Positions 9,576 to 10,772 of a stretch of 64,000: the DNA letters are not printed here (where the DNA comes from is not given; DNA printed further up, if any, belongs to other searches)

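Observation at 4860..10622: Three tandem copies of a two-gene SDR + NHL-propeller cassette: an amplification-divergence snapshot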

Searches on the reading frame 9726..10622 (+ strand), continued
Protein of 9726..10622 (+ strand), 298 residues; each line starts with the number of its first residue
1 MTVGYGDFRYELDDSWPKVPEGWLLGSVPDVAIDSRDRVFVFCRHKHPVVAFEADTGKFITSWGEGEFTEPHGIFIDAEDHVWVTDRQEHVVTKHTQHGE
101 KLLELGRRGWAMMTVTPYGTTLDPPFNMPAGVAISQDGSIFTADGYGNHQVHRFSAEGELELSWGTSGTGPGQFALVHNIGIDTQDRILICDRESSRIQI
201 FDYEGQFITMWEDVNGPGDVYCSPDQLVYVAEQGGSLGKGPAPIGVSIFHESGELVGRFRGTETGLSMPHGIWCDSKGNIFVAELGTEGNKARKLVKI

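Call 21: search_solved_structures(query=A1, max_evalue=1e-10, show_alignments=3)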
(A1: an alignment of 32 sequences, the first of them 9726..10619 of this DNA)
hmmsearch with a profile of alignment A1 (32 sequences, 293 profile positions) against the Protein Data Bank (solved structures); distinct sequences matched with E-value up to 1e-10: 46.
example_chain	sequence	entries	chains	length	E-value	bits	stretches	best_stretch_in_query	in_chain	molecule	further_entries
6d69_A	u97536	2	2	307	2.7e-55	190.6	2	123-201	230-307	NHL Repeat Region of D. melanogaster Thin | Thin, isoform D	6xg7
7qrw_A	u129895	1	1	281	1.5e-51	178.3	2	26-236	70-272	Isoform 4 of Tripartite motif-containing protein 3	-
9jur_A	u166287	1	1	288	3.1e-48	167.4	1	124-236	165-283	E3 ubiquitin-protein ligase TRIM71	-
7qrx_A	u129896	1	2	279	3.1e-48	167.4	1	124-236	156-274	E3 ubiquitin-protein ligase TRIM71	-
7b2r_A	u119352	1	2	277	3.2e-48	167.3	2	26-236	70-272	Tripartite motif-containing protein 2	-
7qrv_A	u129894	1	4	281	3.3e-48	167.3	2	26-236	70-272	Tripartite motif-containing protein 2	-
8j72_A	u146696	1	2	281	5.2e-48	166.6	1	124-236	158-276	E3 ubiquitin-protein ligase TRIM71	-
6fpt_A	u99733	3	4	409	6.9e-48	166.2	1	124-236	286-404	E3 ubiquitin-protein ligase TRIM71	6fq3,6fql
6f0t_A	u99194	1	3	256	4e-41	144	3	125-281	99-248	Pizza6-SFW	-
7b96_A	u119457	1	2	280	7.9e-39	136.5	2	117-280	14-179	Isoform 2 of Tripartite motif-containing protein 2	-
3fvz_A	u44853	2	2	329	5e-38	133.8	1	49-286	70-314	Peptidyl-glycine alpha-amidating monooxygenase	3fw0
6qsd_A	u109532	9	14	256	5.9e-38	133.6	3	125-281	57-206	Pizza6S | Pizza6-S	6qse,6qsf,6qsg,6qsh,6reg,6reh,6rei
5wm0_A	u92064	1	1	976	4.6e-37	130.7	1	49-281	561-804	Peptidyl-glycine alpha-amidating monooxygenase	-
4zlr_A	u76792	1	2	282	3.7e-35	124.4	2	162-278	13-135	Brain tumor protein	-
3ww9_A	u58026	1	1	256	1.2e-34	122.8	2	125-281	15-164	pizza6 protein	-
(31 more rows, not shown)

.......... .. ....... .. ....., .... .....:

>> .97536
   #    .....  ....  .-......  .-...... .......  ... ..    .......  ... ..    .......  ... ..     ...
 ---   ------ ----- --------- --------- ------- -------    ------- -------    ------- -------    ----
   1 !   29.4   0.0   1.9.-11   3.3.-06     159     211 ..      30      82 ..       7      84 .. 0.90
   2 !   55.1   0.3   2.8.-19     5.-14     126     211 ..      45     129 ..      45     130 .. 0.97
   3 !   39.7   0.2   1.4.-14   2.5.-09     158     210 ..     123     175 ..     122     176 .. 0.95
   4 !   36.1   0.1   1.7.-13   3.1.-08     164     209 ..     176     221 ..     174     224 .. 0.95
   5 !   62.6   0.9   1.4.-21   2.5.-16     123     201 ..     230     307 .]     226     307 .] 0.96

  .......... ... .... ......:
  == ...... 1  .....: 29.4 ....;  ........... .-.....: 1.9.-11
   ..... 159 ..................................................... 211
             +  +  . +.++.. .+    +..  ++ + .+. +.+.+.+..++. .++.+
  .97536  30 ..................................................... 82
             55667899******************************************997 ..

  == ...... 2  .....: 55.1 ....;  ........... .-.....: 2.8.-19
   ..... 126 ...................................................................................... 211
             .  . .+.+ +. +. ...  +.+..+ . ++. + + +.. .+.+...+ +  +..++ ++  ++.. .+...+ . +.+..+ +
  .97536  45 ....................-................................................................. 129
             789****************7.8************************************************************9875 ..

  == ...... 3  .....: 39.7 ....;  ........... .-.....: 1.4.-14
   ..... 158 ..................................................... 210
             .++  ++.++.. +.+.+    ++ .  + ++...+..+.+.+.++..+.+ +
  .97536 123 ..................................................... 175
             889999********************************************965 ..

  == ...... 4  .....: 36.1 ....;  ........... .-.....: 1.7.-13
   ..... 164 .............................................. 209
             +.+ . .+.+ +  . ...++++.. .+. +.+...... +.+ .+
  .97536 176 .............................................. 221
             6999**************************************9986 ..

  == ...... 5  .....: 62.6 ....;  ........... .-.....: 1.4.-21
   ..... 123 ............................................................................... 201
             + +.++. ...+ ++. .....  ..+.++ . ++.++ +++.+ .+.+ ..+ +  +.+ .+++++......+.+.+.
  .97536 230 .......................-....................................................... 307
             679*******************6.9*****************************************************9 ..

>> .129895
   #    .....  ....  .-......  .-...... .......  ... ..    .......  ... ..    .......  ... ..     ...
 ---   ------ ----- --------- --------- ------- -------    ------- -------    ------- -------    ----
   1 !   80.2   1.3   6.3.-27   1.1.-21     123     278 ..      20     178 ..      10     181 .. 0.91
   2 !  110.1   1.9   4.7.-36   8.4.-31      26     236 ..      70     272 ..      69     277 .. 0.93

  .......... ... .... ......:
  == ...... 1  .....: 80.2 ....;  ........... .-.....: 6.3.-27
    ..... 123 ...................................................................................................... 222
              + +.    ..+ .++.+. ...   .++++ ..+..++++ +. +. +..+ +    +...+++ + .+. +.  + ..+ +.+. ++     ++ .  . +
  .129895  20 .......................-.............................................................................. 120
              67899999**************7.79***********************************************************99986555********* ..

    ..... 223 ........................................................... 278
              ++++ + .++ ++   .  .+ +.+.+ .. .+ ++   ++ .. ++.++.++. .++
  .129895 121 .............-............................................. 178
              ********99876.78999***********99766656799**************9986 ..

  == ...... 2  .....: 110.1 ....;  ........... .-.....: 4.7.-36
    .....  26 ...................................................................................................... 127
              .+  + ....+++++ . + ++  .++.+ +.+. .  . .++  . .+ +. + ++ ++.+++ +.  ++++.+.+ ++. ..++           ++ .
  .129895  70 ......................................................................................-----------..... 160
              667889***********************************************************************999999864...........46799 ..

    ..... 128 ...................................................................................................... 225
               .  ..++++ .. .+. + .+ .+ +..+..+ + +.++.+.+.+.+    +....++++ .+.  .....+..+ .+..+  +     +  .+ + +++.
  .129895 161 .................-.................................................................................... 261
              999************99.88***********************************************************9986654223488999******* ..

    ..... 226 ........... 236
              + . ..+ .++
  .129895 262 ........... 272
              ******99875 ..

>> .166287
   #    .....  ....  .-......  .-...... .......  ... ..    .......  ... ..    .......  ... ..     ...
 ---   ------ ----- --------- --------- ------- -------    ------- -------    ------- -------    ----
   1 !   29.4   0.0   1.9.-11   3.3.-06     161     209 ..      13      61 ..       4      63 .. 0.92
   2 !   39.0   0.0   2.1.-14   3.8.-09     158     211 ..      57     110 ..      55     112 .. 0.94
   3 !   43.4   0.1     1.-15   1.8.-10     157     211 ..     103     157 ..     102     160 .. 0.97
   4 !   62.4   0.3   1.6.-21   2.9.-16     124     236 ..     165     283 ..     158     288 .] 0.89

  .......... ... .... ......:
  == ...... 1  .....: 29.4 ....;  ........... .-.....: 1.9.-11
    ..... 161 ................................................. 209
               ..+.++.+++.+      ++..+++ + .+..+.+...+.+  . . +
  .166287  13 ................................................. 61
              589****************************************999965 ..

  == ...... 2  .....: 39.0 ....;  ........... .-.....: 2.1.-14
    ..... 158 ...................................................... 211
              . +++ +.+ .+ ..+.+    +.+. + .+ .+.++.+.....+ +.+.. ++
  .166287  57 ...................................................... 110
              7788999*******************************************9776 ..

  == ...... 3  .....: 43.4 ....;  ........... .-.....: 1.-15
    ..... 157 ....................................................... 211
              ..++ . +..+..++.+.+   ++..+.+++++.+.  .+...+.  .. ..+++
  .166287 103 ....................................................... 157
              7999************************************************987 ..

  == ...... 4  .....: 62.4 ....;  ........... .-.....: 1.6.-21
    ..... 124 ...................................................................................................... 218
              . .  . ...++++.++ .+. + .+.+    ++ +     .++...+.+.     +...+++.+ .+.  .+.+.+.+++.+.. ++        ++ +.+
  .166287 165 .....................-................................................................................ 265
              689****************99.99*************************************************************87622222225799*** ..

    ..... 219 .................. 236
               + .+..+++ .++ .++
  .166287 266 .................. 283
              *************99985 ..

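Call 22: find_related_loci(query=A1, collection=genome_contigs, flank=8000)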
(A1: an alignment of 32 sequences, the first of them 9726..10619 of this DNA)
Query A1 (298 aa) in genome_contigs; peptide patterns used: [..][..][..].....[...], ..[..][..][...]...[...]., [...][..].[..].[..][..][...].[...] (x = any residue, [..] = any of these).
600 stretches matched a pattern (row limit reached: there are more); 587 encode a relative of the query (tblastn E <= 1e-3); the best 80 are kept; 80 distinct loci.
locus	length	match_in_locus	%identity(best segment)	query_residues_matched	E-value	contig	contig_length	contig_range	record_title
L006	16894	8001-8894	92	1-298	0e+0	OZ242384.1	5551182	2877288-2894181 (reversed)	MAG: Caldilineaceae bacterium isolate ad17eb94-d660-40de-a9f0-e8b0122d13d2 genome assembly, chromosome: 1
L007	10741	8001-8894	95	1-298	0e+0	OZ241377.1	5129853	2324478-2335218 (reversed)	MAG: Caldilineaceae bacterium isolate c48d8a7a-b77d-4314-8545-a86a2dcb4724 genome assembly, chromosome: 1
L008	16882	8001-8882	51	2-298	3e-93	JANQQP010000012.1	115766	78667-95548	MAG: Dehalococcoidia bacterium isolate IP29b_bin.30 k99_2284276, whole genome shotgun sequence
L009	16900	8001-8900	50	3-298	7e-92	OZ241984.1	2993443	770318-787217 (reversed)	MAG: Dehalococcoidia bacterium isolate 5542707f-ee61-4c35-afd0-62f990c66a60 genome assembly, chromosome: 1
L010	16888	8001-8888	49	2-298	2e-91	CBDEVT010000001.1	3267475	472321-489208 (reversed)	MAG: Dehalococcoidia bacterium isolate 68605754-1818-4a61-b8ac-b218061140c5 genome assembly, contig: contig_1, whole gen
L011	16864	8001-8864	50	2-293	3e-91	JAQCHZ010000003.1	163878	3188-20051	MAG: Chloroflexota bacterium isolate casp40-mb.264 NODE_101_length_163878_cov_0.635600, whole genome shotgun sequence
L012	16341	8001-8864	50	2-293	4e-91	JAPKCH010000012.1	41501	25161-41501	MAG: Dehalococcoidia bacterium isolate ANT-59 NODE_311_length_41501_cov_9.626647, whole genome shotgun sequence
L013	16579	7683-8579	46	3-298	2e-90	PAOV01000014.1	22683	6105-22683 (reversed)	MAG: Chloroflexota bacterium isolate SAT206 77843, whole genome shotgun sequence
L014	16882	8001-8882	49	2-298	2e-89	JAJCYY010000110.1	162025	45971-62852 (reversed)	MAG: Chloroflexota bacterium isolate OFTM297 OFTM297_109, whole genome shotgun sequence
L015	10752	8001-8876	48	1-298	2e-86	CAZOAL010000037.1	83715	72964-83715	MAG TPA_asm: uncultured bacterium isolate SRP119689_co1_304 genome assembly, contig: NODE_281_length_83715_cov_27.414750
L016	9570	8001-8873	48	1-298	5e-86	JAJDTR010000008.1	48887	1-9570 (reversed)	MAG: Candidatus Poribacteria bacterium isolate jk18x1bzbins.36 k141_1599753, whole genome shotgun sequence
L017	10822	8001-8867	47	3-298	5e-86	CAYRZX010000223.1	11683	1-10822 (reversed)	MAG TPA_asm: uncultured Gemmatimonas sp. isolate binchicken_co21_402 genome assembly, contig: NODE_4262_length_11683_cov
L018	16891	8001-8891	47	1-298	8e-84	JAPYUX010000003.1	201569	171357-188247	MAG: Dehalococcoidia bacterium isolate PW8.metabat2.98 PW8_25_length_201569_cov_18.258047, whole genome shotgun sequence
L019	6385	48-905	46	2-298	1e-83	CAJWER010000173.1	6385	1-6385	MAG TPA_asm: uncultured Chloroflexi bacterium isolate ERR599008_bin.106_MetaBAT_v2.12.1_MAG genome assembly, contig: NOD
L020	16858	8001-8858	46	2-298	8e-83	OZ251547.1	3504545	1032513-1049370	MAG: Dehalococcoidia bacterium isolate 7c1018f6-8209-44eb-a256-ba93cc78eb51 genome assembly, chromosome: 1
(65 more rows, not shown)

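Call 34: predict_structure(alignment_id=A1)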
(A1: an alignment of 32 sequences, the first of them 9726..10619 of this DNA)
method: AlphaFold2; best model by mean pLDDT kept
length: 298 residues; sequences in the alignment: 32
mean_pLDDT: 92.8   pTM: 0.92
mean pLDDT of the five models: 92.8, 92.8, 92.0, 91.5, 91.0
residues with pLDDT >= 90: 254; 70-90: 28; 50-70: 15; < 50: 1
segments of 3 or more residues with pLDDT < 50: none
pLDDT, mean of each block of 10 residues (from residue 1): 94 95 94 98 95 98 95 97 96 97 93 58 74 97 86 95 91 94 98 96 98 97 98 83 96 97 93 98 88 96
secondary structure, 60 per line:
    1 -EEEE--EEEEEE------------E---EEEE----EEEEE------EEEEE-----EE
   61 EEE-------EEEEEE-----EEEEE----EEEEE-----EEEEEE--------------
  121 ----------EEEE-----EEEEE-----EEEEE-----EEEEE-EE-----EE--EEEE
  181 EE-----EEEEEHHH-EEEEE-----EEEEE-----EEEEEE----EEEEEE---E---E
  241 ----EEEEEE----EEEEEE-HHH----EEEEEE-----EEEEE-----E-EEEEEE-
elements in order: E2-5 E8-13 E30-33 E38-42 E49-53 E59-63 E71-76 E82-86 E91-95 E101-106 E131-134 E140-144 E150-154 E160-164 E177-182 E188-192 E197-201 E207-211 E217-222 E227-232 E245-250 E255-260 E269-274 E280-284 E292-297
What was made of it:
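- Propeller: AF2 pLDDT 92.8 (call 34).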

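Call 40: fold_search(model_id=the predicted structure, library=pdb)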
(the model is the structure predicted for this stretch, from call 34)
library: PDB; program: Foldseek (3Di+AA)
matches with E <= 10: 1560; with E <= 0.001: 1140
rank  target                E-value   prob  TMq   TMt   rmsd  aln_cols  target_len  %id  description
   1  3fvz                  1.0e-18  1.00  0.83  0.75   3.1       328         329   24  Structure of Peptidyl-alpha-hydroxyglycine alpha-Amidating Lyase (PAL) (released 2009-09-01)
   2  6xg7                  6.1e-17  1.00  0.77  0.80   2.9       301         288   22  1.3 A Resolution Structure of the of the NHL Repeat Region of D. melanogaster Thin (released 2020-12-16)
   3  7qrv_A                2.5e-16  1.00  0.79  0.84   3.4       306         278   19  Crystal structure of NHL domain of TRIM2 (full C-terminal) (released 2022-05-04)
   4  7b2r_A                3.9e-16  1.00  0.78  0.84   3.4       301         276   20  Crystal structure of NHL domain of TRIM2 (released 2021-01-13)
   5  6d69                  5.7e-16  1.00  0.77  0.78   3.2       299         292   23  Crystal Structure of the NHL Repeat Region of D. melanogaster Thin (released 2019-04-24)
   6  7qrv_D                8.9e-16  1.00  0.77  0.81   3.9       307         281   19  Crystal structure of NHL domain of TRIM2 (full C-terminal) (released 2022-05-04)
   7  7b2r_B                1.4e-15  1.00  0.77  0.83   3.5       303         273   20  Crystal structure of NHL domain of TRIM2 (released 2021-01-13)
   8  7qrw                  1.6e-15  1.00  0.75  0.80   3.6       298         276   19  Crystal structure of NHL domain of TRIM3 (released 2022-05-04)
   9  7qrv_B                2.4e-15  1.00  0.75  0.81   4.2       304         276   20  Crystal structure of NHL domain of TRIM2 (full C-terminal) (released 2022-05-04)
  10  7b96_A                3.7e-15  1.00  0.77  0.81   3.0       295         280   20  NHL domain of human TRIM2 (released 2022-01-12)
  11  8j72_A                6.5e-14  1.00  0.72  0.78   3.1       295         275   20  Crystal structure of mammalian Trim71 in complex with lncRNA Trincr1 (released 2024-03-06)
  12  8j72_B                1.6e-13  1.00  0.75  0.80   3.3       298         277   21  Crystal structure of mammalian Trim71 in complex with lncRNA Trincr1 (released 2024-03-06)
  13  6fq3_A                2.9e-13  1.00  0.76  0.59   3.0       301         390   19  Crystal structure of Danio rerio Lin41 filamin-NHL domains in complex with lin-29A 5'UTR 13mer RNA (released 2018-05-09)
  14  9jur                  2.9e-13  1.00  0.72  0.77   3.8       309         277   20  Crystal Structure of NHL domain of human E3 ubiquitin-protein ligase TRIM71 (released 2025-04-30)
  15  1q7f_B                3.6e-13  1.00  0.73  0.77   3.4       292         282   16  Brain Tumor NHL domain (released 2003-10-21)
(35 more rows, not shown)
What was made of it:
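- The best fold match is PAL 3fvz, TMq 0.83 (call 40). PAL is the best structural match (call 40).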

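Call 44: search_protein_families(library=pfam, alignment_id=A2, max_evalue=0.00001)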
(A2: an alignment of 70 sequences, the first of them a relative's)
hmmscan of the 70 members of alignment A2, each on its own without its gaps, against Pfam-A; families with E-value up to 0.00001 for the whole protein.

A. member 1, L008:6787-7725:- (312 aa): 1 family
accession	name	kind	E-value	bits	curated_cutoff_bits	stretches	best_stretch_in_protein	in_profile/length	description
PF12974.12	Phosphonate-bd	-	4.8e-45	154.3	27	1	48-293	6-241/242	ABC transporter, phosphonate, periplasmic substrate-binding protein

B. families by the number of members that match (of 70 scanned): 71 families (the first 25 are shown)
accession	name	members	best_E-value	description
PF03710.21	GlnE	3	4.8e-131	Glutamate-ammonia ligase adenylyltransferase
PF08335.16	GlnD_UR_UTase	3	2e-55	GlnD PII-uridylyltransferase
PF07690.21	MFS_1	3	7.1e-49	Major Facilitator Superfamily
PF00083.30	Sugar_tr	3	3.2e-25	Sugar (and other) transporter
PF03445.19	DUF294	3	4.3e-09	Putative nucleotidyltransferase DUF294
PF13378.12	MR_MLE_C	2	1.1e-53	Enolase C-terminal domain-like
PF00664.28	ABC_membrane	2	4.3e-53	ABC transporter transmembrane region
PF00005.33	ABC_tran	2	8.5e-32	ABC transporter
PF03328.21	HpcH_HpaI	2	6.9e-30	HpcH/HpaI aldolase/citrate lyase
PF01261.30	AP_endonuc_2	2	2.8e-21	Xylose isomerase-like TIM barrel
PF02746.21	MR_MLE_N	2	3.2e-21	Mandelate racemase / muconate lactonizing enzyme, N-terminal domain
PF05685.18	Uma2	2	2.1e-20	Putative restriction endonuclease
PF01192.27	RNA_pol_Rpb6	2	4.4e-14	RNA polymerase Rpb6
PF02445.21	NadA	1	1.1e-115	Quinolinate synthetase A protein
PF08543.17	Phos_pyr_kin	1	2.7e-96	Phosphomethylpyrimidine kinase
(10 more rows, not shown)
